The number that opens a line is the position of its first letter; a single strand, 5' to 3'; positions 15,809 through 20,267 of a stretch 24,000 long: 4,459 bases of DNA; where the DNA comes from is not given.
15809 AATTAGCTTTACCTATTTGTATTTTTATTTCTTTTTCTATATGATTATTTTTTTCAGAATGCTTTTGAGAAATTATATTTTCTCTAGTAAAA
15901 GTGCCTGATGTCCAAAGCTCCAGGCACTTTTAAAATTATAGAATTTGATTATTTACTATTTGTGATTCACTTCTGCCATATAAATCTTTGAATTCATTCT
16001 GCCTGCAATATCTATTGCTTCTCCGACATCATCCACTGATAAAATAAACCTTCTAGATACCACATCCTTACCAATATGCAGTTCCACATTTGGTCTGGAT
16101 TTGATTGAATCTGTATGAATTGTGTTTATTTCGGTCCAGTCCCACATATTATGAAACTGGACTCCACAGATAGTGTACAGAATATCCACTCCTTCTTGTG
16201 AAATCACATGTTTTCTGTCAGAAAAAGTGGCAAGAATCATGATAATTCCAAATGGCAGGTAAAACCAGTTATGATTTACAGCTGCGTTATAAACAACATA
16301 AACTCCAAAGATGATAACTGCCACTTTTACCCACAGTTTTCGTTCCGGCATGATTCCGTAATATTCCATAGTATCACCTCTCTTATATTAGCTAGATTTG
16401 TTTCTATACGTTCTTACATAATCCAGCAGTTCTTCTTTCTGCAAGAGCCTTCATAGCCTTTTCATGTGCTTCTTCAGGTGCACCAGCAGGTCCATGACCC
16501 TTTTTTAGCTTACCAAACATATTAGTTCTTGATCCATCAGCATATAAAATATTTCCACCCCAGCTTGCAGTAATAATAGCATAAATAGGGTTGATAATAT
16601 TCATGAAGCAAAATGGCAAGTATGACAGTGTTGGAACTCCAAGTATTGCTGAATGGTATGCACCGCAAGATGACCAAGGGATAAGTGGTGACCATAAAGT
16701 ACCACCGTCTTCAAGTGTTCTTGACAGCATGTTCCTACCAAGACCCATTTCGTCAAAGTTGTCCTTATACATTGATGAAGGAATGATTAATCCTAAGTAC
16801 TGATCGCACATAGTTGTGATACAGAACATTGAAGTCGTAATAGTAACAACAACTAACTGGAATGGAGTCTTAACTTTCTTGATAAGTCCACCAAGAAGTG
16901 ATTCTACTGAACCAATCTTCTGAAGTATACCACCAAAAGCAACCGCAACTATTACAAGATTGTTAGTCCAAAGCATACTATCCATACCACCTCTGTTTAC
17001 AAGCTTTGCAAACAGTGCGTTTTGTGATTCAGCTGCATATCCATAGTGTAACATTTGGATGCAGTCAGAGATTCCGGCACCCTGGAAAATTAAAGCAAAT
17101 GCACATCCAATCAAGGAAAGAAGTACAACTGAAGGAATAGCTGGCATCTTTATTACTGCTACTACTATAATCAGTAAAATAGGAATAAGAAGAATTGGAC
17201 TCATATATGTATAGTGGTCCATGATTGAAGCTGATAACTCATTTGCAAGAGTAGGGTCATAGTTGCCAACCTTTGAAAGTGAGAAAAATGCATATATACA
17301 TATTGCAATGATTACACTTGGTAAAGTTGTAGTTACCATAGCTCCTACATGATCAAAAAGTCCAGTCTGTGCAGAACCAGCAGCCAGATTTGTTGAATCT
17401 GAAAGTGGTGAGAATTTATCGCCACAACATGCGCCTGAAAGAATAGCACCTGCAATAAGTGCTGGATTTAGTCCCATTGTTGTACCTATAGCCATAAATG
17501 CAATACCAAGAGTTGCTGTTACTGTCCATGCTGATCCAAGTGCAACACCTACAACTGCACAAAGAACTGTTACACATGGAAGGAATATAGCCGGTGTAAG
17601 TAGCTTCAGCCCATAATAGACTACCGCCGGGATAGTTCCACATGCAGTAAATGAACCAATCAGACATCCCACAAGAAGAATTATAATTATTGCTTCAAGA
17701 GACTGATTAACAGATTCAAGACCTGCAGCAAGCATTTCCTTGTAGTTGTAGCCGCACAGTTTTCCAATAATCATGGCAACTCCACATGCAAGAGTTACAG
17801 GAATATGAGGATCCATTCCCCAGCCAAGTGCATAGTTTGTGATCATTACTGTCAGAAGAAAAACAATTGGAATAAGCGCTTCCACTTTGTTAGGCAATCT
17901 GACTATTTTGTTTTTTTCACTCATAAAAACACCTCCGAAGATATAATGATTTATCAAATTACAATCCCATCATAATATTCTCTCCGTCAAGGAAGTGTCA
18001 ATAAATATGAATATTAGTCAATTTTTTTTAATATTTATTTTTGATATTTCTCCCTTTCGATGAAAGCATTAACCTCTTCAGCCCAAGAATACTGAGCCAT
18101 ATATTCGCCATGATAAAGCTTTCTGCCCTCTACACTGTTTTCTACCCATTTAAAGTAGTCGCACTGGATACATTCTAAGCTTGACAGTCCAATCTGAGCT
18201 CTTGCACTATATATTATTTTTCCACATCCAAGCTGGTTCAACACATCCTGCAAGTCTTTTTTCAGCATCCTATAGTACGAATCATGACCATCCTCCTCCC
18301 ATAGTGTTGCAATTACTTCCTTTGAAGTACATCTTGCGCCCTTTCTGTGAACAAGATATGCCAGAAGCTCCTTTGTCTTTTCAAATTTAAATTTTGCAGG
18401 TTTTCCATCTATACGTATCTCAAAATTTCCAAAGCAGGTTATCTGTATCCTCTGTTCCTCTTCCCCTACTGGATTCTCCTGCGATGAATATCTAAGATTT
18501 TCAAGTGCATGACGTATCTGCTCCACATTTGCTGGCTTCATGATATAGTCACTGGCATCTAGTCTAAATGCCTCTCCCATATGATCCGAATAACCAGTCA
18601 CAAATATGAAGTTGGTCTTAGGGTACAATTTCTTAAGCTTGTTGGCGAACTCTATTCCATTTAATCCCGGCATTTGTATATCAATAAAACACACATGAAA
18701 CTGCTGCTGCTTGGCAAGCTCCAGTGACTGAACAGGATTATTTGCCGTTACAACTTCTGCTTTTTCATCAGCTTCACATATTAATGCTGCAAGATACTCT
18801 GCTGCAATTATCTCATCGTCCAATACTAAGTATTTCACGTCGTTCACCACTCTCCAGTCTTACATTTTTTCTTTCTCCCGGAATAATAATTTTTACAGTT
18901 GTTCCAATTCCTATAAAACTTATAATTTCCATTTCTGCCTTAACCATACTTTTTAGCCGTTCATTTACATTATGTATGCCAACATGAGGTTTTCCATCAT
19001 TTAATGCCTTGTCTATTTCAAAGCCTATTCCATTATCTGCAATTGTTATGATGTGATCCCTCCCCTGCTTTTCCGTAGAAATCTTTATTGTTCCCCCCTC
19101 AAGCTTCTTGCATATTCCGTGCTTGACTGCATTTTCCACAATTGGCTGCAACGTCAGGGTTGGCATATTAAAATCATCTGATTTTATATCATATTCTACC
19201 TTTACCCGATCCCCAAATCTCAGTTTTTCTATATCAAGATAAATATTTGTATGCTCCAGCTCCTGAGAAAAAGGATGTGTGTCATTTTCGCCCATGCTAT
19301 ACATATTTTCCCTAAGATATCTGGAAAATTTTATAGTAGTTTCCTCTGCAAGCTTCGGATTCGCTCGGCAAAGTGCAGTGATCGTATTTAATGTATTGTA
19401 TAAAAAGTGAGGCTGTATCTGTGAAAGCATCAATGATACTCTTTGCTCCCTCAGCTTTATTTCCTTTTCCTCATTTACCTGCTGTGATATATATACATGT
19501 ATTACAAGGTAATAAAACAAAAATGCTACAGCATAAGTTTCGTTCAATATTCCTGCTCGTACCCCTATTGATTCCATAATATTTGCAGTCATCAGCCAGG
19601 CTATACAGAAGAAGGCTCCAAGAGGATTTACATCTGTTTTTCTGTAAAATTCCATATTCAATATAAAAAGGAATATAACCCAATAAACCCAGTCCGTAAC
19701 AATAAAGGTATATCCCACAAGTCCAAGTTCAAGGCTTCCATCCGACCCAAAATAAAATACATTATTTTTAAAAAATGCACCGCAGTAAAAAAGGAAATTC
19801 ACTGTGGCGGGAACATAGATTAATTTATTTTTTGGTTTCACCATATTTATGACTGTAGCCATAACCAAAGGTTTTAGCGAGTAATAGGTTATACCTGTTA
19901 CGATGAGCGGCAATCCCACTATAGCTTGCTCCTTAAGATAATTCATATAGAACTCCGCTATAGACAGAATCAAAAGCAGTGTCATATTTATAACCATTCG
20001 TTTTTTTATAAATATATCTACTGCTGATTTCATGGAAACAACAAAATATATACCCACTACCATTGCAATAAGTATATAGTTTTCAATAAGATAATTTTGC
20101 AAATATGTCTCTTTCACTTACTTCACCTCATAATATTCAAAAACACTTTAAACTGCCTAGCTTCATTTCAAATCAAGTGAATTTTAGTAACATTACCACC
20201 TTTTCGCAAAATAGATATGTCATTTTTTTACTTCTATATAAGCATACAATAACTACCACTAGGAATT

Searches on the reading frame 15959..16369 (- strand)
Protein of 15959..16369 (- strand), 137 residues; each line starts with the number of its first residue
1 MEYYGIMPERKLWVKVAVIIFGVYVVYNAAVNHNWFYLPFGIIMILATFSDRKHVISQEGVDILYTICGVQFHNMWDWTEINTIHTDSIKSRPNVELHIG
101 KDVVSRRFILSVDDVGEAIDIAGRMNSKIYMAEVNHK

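Call 94: search_protein_families(library=pfam, proteins=[window:15959-16369:-], max_evalue=0.001)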
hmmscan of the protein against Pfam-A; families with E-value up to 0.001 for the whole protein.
window:15959-16369:- (137 aa): 1 family
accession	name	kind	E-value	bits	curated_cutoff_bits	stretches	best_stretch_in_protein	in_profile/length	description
PF20794.3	bPH_7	-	5.1e-46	156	25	1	2-133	1-134/135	Bacterial PH domain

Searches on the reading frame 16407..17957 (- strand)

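Call 94: search_protein_families(library=pfam, proteins=[window:16407-17957:-], max_evalue=0.001)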
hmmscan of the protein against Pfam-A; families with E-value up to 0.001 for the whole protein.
window:16407-17957:- (517 aa): 1 family
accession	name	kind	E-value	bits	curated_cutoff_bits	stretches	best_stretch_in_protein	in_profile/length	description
PF03553.21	Na_H_antiporter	-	2e-55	188.6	23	2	175-467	1-302/303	Na+/H+ antiporter family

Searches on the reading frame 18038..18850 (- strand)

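Call 94: search_protein_families(library=pfam, proteins=[window:18038-18850:-], max_evalue=0.001)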
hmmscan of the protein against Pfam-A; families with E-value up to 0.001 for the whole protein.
window:18038-18850:- (271 aa): 1 family
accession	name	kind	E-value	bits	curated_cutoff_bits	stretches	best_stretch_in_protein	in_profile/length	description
PF00072.30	Response_reg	-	8.9e-22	77.8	30.2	1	8-116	2-110/111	Response regulator receiver domain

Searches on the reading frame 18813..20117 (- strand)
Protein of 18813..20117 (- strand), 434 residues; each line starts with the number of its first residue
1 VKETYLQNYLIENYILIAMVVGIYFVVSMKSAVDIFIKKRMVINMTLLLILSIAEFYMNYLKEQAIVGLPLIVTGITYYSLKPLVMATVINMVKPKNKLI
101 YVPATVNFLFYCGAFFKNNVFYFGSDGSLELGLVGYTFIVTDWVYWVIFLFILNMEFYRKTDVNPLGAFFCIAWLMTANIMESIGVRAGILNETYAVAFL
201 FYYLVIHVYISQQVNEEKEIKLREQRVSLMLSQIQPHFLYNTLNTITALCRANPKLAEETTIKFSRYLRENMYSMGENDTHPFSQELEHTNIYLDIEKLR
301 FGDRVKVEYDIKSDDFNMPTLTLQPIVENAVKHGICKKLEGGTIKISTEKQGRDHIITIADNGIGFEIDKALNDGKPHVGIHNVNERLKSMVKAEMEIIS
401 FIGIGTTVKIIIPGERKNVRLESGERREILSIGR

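Call 84: find_encoding_contigs(protein=window:18813-20117:-, flank=6000, max_places=6)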
Protein window:18813-20117:- (434 aa): 1 contig read that carries it; 1 place shown.
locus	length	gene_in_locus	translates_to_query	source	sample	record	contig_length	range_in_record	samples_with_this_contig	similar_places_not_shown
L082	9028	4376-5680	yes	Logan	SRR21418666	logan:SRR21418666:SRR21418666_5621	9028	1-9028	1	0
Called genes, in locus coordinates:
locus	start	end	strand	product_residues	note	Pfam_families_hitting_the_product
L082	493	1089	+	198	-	-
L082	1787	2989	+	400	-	PF13401:AAA_22 (faint)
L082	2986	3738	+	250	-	PF18742:DpnII-MboI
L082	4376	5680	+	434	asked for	PF06580:His_kinase, PF02518:HATPase_c (weak)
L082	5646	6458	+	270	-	PF00072:Response_reg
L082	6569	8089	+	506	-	PF03553:Na_H_antiporter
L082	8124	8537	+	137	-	PF20794:bPH_7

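Call 94: search_protein_families(library=pfam, proteins=[window:18816-20117:-], max_evalue=0.001)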
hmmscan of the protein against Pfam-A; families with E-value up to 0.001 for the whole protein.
window:18816-20117:- (434 aa): 2 families
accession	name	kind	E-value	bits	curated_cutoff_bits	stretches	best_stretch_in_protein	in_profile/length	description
PF06580.19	His_kinase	-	1.8e-22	79.8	25.2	1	228-305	4-81/81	Histidine kinase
PF02518.31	HATPase_c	-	5.2e-07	30.5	26.4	1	322-413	9-108/111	Histidine kinase-, DNA gyrase B-, and HSP90-like ATPase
